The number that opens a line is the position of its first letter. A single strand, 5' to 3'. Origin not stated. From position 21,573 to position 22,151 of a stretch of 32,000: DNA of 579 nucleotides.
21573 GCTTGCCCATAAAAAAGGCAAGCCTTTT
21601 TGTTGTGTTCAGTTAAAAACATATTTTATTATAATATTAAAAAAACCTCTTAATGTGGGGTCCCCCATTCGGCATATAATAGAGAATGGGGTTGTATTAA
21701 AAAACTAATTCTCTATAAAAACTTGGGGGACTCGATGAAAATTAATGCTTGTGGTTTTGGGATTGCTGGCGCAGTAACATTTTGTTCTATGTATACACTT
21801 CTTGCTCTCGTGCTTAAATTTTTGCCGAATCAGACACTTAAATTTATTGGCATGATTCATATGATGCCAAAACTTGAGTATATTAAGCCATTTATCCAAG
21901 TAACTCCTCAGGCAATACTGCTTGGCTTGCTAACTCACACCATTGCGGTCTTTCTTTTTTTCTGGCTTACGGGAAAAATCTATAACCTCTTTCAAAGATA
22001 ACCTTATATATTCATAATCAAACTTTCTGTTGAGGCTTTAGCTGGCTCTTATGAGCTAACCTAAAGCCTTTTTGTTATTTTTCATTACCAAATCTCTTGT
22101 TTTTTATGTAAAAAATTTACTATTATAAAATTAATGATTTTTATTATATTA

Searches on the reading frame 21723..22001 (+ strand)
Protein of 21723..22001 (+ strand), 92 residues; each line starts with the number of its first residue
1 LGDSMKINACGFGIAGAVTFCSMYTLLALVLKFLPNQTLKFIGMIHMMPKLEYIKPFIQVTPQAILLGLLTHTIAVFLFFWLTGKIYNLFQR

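Call 12: search_protein_families(library=pfam, proteins=[window:21723-22001:+])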
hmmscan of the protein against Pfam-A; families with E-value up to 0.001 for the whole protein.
window:21723-22001:+ (92 aa): 1 family
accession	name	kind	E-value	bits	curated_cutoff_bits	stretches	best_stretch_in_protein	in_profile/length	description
PF18926.5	DUF5676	-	1.7e-06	29.2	27.6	1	9-89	2-81/82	2TM family of unknown function (DUF5676)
